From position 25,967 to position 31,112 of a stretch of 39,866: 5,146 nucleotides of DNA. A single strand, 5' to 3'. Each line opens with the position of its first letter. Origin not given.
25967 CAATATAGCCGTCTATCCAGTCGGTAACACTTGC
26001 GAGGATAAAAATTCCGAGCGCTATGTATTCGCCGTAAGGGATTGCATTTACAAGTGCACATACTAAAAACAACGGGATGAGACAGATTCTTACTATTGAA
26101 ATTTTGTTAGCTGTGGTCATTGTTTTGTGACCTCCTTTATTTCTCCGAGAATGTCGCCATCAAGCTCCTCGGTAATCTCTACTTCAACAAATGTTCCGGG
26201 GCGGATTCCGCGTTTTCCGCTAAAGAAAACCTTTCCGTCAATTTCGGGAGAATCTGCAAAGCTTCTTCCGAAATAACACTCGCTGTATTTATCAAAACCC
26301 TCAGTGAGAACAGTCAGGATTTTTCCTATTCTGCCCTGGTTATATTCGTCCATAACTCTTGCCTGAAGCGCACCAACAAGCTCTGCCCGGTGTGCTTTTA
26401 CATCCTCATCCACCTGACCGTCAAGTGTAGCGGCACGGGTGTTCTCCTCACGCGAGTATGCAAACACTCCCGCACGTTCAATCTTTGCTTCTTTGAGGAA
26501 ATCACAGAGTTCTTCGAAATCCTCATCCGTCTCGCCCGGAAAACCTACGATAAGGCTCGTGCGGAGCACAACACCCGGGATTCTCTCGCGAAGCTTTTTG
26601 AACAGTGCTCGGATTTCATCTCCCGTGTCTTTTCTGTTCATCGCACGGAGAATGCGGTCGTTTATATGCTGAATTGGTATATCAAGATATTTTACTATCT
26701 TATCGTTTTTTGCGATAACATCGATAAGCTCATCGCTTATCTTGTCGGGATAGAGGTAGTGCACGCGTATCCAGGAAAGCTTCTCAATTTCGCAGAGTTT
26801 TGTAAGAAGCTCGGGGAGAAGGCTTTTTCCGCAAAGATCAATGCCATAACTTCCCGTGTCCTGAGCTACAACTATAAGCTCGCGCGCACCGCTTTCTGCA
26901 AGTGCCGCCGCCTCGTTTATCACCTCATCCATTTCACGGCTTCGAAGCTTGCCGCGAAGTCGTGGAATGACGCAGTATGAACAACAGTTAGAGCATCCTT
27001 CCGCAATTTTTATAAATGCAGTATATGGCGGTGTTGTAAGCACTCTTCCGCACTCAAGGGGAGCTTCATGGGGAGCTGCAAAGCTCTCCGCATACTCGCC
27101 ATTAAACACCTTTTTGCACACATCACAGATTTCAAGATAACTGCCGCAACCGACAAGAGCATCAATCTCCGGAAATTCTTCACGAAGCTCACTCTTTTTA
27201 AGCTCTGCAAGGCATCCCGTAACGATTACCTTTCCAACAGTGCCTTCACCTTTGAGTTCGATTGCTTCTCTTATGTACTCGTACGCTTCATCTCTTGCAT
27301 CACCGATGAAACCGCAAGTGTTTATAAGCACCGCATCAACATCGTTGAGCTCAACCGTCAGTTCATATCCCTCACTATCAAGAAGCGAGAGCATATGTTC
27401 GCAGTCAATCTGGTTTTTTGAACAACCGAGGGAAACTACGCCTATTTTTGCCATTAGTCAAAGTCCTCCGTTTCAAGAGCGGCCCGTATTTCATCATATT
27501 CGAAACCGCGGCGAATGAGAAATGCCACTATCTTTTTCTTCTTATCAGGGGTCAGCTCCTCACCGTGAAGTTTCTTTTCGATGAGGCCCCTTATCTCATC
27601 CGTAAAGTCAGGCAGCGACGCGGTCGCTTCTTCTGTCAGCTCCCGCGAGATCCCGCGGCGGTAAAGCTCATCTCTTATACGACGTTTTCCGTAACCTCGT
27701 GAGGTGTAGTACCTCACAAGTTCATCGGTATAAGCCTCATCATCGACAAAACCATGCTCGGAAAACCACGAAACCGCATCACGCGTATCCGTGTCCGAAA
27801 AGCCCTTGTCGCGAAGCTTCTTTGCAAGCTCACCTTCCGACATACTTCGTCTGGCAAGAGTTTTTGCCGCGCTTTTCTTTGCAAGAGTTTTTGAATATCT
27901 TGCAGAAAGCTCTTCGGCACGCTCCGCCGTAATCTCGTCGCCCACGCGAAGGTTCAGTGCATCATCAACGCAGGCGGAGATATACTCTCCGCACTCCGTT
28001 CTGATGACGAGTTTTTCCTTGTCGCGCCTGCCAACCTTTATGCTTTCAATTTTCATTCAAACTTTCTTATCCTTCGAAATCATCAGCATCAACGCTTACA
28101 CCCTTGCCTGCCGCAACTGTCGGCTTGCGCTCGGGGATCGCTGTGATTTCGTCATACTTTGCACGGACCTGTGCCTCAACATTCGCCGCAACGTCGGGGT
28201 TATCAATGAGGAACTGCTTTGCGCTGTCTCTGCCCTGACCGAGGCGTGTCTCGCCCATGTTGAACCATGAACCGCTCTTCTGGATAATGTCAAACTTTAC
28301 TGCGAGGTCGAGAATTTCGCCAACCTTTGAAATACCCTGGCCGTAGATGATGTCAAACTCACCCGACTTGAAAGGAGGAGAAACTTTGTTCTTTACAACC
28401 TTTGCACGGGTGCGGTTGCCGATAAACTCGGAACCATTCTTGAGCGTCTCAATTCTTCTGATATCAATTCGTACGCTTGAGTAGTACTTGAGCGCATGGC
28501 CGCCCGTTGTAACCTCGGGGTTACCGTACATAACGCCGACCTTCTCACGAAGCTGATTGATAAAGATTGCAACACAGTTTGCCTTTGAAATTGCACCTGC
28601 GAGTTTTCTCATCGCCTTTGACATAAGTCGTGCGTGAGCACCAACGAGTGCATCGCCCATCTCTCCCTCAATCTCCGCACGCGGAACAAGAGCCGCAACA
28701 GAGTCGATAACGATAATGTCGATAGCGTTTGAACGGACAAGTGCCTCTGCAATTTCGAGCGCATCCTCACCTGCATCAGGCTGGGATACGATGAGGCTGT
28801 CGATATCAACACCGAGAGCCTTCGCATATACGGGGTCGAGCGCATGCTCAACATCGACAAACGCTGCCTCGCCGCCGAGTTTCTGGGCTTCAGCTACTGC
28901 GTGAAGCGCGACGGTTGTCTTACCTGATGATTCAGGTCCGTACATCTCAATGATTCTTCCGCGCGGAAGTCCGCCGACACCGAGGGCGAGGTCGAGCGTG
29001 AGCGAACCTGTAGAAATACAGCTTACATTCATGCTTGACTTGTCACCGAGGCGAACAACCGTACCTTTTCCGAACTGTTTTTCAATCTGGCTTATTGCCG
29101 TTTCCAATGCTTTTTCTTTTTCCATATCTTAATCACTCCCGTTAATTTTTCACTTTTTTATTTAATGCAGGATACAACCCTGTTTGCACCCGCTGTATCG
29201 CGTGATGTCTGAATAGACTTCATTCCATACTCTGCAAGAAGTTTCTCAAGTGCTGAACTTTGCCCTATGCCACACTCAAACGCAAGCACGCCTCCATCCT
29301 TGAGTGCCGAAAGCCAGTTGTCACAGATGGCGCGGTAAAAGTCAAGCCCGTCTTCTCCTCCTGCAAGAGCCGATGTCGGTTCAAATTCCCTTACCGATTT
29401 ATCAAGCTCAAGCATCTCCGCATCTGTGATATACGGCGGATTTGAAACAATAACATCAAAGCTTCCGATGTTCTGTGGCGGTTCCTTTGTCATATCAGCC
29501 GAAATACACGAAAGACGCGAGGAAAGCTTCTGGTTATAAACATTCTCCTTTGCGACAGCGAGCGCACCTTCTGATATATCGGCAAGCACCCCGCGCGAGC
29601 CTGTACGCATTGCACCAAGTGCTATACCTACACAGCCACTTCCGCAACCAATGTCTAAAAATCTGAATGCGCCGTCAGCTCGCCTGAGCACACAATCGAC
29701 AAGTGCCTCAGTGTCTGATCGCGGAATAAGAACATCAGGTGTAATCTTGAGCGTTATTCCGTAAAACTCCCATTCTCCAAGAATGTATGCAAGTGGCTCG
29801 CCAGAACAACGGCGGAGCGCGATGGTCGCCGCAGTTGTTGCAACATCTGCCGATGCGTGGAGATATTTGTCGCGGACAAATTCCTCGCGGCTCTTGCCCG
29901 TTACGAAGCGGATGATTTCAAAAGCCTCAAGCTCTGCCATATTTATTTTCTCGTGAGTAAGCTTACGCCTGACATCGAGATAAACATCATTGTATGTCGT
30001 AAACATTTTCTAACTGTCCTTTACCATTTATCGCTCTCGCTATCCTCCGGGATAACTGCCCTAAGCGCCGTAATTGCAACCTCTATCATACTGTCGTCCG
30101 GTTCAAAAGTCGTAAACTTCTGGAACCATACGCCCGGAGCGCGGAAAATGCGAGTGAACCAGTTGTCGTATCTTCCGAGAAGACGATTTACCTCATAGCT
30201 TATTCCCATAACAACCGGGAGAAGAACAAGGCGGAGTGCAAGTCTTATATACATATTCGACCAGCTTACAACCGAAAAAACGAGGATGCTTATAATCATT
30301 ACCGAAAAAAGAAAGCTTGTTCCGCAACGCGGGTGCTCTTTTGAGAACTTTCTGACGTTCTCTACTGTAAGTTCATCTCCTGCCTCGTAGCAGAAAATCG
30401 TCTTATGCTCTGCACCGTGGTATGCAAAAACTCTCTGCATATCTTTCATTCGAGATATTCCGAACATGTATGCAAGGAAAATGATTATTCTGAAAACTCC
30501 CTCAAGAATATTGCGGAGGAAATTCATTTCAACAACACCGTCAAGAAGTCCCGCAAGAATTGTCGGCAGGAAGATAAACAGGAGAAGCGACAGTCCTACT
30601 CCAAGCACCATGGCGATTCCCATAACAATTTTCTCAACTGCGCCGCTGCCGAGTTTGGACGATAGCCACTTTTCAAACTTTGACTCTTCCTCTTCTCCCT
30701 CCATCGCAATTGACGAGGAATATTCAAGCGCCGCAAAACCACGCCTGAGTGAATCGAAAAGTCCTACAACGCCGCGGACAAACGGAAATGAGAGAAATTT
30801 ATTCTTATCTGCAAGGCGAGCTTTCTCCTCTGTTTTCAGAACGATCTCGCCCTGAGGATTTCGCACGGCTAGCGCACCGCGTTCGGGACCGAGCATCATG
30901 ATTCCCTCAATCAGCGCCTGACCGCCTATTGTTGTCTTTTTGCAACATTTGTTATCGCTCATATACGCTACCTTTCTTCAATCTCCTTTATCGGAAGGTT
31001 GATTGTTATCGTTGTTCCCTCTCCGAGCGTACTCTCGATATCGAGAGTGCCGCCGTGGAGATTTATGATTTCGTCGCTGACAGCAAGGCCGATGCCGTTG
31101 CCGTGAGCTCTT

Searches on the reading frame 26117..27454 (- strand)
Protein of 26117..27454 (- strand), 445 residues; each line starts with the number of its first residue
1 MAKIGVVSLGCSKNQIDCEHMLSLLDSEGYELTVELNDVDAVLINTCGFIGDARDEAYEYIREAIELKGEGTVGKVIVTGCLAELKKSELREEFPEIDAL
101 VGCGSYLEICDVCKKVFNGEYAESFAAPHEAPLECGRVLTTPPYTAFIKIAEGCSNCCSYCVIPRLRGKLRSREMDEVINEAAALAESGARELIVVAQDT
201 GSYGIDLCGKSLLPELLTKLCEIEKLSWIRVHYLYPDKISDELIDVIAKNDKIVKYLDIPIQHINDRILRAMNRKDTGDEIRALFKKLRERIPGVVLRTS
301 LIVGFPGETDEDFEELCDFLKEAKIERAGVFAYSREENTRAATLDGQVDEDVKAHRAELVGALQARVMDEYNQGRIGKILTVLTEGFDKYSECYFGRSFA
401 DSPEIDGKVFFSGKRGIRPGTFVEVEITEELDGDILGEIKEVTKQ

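Call 32: search_protein_families(library=pfam, proteins=[window:26117-27454:-], max_evalue=0.00001)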
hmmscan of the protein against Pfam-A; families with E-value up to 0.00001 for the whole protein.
window:26117-27454:- (445 aa): 3 families
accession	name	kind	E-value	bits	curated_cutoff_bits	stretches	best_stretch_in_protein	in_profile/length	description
PF04055.27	Radical_SAM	-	1.9e-27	96.9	29.5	1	149-320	2-166/166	Radical SAM superfamily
PF00919.26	UPF0004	-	3.5e-24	85.1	27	1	3-102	1-98/98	Uncharacterized protein family UPF0004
PF18693.7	TRAM_2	-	1.4e-17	64.1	27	1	376-439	1-62/63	TRAM domain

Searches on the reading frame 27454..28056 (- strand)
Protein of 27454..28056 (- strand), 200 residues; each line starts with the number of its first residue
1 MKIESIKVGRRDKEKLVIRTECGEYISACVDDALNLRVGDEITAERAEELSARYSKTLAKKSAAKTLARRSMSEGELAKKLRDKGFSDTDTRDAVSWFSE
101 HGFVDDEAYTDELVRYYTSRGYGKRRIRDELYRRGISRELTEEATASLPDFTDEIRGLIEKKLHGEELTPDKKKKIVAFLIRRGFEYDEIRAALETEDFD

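Call 32: search_protein_families(library=pfam, proteins=[window:27454-28056:-], max_evalue=0.00001)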
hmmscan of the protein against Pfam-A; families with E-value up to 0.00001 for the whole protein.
window:27454-28056:- (200 aa): 3 families
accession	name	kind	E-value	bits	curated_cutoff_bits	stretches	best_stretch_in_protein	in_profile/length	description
PF02631.22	RecX_HTH2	-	8e-13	48.8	26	1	105-144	1-41/42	RecX, second three-helix domain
PF21982.2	RecX_HTH1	-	2.9e-10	40.4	26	1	59-96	1-38/40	RecX, first three-helix domain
PF21981.2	RecX_HTH3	-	3.6e-09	37.1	26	1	155-194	7-48/48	RecX, third three-helix domain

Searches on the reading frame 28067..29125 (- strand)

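Call 32: search_protein_families(library=pfam, proteins=[window:28067-29125:-], max_evalue=0.00001)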
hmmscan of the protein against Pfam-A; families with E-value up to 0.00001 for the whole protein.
window:28067-29125:- (352 aa): 4 families
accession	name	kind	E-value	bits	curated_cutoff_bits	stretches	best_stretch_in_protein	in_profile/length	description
PF00154.27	RecA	-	1.2e-135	451.5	27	1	5-266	1-262/262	recA bacterial DNA recombination protein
PF21096.2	RecA_C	-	3.1e-24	85.3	27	1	269-324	1-56/57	RecA C-terminal domain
PF08423.17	Rad51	-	5.1e-09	36.2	22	1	33-224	4-211/244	Rad51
PF06745.19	ATPase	-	1.2e-08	35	26.6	1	38-195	2-167/231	KaiC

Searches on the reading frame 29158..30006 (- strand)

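Call 66: search_protein_families(library=pfam, proteins=[window:29158-30006:-], max_evalue=0.00001)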
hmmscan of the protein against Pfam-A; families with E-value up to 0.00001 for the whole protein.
window:29158-30006:- (282 aa): 8 families
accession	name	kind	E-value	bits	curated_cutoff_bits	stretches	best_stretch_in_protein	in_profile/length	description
PF05175.20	MTS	-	4.3e-14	53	23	1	100-196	21-112/170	Methyltransferase small domain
PF13847.12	Methyltransf_31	-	5.1e-10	39.6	27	1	113-192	4-84/145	Methyltransferase domain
PF13649.12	Methyltransf_25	-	9.9e-10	39.4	27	1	117-196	2-80/97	Methyltransferase domain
PF17827.6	PrmC_N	-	3.5e-09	37.5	23.4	1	12-77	6-71/71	PrmC N-terminal domain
PF08241.18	Methyltransf_11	-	5.1e-08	33.9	21.2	1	117-189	1-67/95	Methyltransferase domain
PF08242.18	Methyltransf_12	-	9.5e-08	33.1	30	1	117-189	1-72/98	Methyltransferase domain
PF06325.19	PrmA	-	1.6e-07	31.6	22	1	115-189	164-233/296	Ribosomal protein L11 methyltransferase (PrmA)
PF03602.21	Cons_hypoth95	-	6.8e-07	29.6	24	1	113-197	42-128/182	Conserved hypothetical protein 95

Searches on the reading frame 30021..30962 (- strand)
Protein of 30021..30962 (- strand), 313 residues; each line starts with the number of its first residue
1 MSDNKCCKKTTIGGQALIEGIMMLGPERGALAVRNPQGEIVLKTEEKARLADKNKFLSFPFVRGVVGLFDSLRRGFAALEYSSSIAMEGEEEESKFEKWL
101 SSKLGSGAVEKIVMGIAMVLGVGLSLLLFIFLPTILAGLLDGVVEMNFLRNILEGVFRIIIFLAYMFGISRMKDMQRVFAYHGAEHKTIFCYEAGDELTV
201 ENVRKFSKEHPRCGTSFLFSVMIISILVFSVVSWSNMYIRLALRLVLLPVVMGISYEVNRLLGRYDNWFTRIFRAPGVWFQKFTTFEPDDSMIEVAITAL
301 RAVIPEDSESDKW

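Call 66: search_protein_families(library=pfam, proteins=[window:30021-30962:-], max_evalue=0.00001)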
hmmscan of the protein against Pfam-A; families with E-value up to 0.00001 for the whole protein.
window:30021-30962:- (313 aa): 1 family
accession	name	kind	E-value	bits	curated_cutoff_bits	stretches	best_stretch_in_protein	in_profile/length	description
PF07136.16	DUF1385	-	6e-93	310.8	22.1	1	60-305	2-226/227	Protein of unknown function (DUF1385)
